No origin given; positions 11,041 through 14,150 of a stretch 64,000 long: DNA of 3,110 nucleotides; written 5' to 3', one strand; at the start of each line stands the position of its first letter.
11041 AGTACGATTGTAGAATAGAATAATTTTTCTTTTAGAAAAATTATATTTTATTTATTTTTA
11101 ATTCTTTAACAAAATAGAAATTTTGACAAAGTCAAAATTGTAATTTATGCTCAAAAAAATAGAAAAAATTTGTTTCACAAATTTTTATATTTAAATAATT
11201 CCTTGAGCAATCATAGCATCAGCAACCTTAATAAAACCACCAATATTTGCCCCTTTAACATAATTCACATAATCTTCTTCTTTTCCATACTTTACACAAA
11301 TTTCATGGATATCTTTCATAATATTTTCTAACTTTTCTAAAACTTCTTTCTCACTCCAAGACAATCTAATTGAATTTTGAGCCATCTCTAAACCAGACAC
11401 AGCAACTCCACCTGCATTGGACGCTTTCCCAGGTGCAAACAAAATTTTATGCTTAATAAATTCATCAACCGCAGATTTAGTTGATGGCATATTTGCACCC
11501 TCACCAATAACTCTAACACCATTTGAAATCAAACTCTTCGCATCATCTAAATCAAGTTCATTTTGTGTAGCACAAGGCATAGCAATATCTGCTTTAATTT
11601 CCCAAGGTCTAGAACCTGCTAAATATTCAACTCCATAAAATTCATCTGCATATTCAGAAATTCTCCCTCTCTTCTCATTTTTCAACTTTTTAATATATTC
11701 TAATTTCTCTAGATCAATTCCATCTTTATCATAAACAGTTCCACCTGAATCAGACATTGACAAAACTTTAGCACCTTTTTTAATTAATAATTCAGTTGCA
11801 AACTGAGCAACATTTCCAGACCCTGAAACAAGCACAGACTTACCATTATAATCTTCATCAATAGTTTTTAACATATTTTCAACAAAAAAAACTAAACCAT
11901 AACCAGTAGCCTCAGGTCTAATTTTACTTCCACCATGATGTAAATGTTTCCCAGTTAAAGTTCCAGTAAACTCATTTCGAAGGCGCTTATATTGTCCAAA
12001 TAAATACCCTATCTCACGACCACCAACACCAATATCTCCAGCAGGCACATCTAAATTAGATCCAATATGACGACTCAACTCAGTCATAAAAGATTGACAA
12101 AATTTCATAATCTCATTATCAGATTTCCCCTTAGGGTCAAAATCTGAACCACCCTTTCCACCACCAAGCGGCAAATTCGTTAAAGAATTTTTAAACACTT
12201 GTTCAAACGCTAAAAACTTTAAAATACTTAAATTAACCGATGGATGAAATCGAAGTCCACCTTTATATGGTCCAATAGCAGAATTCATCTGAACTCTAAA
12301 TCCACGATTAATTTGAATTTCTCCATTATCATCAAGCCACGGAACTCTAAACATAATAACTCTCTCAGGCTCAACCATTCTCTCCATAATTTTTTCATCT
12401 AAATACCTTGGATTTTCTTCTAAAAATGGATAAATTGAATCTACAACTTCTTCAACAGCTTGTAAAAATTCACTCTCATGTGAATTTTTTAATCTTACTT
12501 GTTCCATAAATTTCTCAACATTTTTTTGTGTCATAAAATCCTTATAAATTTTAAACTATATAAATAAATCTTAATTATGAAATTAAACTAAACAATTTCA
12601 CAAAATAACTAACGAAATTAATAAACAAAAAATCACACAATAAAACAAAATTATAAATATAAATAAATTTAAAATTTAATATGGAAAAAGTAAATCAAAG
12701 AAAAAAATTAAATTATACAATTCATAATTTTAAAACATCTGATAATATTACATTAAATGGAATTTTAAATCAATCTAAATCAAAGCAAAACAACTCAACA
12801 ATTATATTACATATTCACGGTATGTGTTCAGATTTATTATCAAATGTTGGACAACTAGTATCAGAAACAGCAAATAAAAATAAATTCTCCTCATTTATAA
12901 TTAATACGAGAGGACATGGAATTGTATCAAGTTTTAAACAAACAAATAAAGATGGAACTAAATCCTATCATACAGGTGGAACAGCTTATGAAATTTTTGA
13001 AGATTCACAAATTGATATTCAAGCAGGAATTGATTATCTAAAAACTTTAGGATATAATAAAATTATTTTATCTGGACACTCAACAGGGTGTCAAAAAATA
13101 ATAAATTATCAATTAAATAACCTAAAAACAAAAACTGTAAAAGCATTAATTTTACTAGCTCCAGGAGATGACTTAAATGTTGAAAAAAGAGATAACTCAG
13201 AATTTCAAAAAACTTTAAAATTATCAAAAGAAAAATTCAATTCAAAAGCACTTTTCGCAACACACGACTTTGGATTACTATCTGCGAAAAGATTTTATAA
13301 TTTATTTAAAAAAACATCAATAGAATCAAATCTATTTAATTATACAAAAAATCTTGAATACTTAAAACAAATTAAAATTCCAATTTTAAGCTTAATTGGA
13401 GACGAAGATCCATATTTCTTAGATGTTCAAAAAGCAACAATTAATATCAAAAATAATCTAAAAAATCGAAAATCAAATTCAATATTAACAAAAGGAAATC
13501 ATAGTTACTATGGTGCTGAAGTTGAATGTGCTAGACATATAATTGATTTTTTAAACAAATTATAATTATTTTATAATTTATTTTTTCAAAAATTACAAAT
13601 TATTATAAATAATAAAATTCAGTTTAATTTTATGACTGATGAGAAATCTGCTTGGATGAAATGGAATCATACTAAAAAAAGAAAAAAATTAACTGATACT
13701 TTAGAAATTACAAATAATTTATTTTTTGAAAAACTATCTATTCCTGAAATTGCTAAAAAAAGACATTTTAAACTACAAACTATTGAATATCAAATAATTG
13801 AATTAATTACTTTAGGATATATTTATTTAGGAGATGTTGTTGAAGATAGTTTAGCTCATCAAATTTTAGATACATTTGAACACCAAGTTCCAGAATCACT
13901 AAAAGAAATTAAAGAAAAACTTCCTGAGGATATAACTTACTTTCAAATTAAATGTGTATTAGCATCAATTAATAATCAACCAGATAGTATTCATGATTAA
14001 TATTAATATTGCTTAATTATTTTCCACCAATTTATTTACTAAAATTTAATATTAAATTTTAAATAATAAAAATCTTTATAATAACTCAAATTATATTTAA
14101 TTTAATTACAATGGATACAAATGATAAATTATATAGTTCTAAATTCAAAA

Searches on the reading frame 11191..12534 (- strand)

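Call 53: search_protein_families(library=pfam, proteins=[window:11191-12534:-], max_evalue=0.00001)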
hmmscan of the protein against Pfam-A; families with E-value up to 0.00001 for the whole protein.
window:11191-12534:- (447 aa): 2 families
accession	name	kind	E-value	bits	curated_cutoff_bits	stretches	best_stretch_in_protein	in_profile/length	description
PF00208.27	ELFV_dehydrog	-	6.3e-88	295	23.4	1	201-445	1-241/241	Glutamate/Leucine/Phenylalanine/Valine dehydrogenase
PF02812.23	ELFV_dehydrog_N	-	1.2e-52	177.5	25.3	1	56-183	1-128/129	Glu/Leu/Phe/Val dehydrogenase, dimerisation domain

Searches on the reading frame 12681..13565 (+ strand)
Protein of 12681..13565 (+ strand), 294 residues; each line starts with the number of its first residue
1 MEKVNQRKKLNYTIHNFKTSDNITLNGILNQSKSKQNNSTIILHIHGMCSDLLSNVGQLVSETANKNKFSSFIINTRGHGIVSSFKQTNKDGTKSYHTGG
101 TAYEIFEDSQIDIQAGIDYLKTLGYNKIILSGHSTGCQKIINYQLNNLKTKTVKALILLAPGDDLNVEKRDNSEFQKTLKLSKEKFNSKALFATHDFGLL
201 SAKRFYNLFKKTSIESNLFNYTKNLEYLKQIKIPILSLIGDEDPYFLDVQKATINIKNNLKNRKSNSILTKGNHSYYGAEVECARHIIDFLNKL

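Call 3: search_protein_families(library=ncbifam, proteins=[window:12681-13565:+], max_evalue=0.1)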
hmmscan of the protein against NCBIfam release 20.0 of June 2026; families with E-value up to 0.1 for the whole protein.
window:12681-13565:+ (294 aa): 5 families
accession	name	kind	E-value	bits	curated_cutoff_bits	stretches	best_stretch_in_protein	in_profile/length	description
NF041096.1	esterase_EstD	equivalog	3.3e-06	26.4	600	1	103-265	217-374/421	esterase EstD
NF050089.1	i_nPHAscl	equivalog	0.00032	19.8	300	1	221-277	219-273/288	intracellular short-chain-length polyhydroxyalkanoate depolymerase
NF007954.0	PRK10673.1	equivalog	0.0034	16.7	399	1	25-89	3-63/255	esterase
TIGR03695.1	menH_SHCHC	equivalog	0.0077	15.7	208.55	0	225-287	188-247/252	2-succinyl-6-hydroxy-2,4-cyclohexadiene-1-carboxylate synthase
NF011457.0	PRK14875.1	equivalog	0.075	12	307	0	117-162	189-232/372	acetoin dehydrogenase dihydrolipoyllysine-residue acetyltransferase subunit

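Call 4: search_protein_families(library=pfam, proteins=[window:12681-13565:+], max_evalue=0.1)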
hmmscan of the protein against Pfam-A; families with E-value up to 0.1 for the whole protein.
window:12681-13565:+ (294 aa): 7 families
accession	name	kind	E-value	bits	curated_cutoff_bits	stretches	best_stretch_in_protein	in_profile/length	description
PF08538.16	DUF1749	-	3.9e-10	39.8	24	1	109-186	83-170/299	Protein of unknown function (DUF1749)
PF12146.15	Hydrolase_4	-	1.6e-07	31.4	27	1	39-182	4-130/239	Serine aminopeptidase, S33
PF00561.26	Abhydrolase_1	-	4.7e-07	30.2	25.8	1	41-168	2-124/245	alpha/beta hydrolase fold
PF12048.14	DUF3530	-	4.1e-05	23.5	29.8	1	107-168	176-236/310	Protein of unknown function (DUF3530)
PF06821.19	Ser_hydrolase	-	0.0015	18.9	22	1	126-188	55-118/172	Serine hydrolase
PF02230.22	Abhydrolase_2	-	0.0089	16.3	23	0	23-54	140-171/217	Phospholipase/Carboxylesterase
PF10142.15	PhoPQ_related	-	0.092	11.9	20.3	0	211-278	240-305/367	PhoPQ-activated pathogenicity-related protein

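Call 47: search_protein_families(library=padloc, proteins=[window:12681-13565:+], max_evalue=0.01)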
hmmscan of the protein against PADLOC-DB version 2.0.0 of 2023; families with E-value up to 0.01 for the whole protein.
window:12681-13565:+ (294 aa): 0 families

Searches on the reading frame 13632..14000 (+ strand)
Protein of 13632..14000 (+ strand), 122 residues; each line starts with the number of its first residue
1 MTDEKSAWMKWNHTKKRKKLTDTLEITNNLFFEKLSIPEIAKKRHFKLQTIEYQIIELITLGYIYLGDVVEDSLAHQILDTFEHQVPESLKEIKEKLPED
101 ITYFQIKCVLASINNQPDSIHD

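Call 3: search_protein_families(library=ncbifam, proteins=[window:13632-14000:+], max_evalue=0.1)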
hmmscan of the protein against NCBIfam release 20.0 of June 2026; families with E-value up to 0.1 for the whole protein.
window:13632-14000:+ (122 aa): 0 families

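Call 4: search_protein_families(library=pfam, proteins=[window:13632-14000:+], max_evalue=0.1)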
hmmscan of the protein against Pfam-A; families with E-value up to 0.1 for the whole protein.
window:13632-14000:+ (122 aa): 1 family
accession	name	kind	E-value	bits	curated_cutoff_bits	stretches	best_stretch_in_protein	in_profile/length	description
PF14493.12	HTH_40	-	4.6e-21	75.3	27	1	23-110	1-89/89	Helix-turn-helix domain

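Call 47: search_protein_families(library=padloc, proteins=[window:13632-14000:+], max_evalue=0.01)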
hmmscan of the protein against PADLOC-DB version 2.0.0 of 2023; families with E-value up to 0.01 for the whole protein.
window:13632-14000:+ (122 aa): 0 families

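Call 62: search_protein_families(library=phrogs, proteins=[window:13632-14000:+], max_evalue=0.01)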
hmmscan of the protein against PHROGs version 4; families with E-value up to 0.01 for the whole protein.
window:13632-14000:+ (122 aa): 0 families
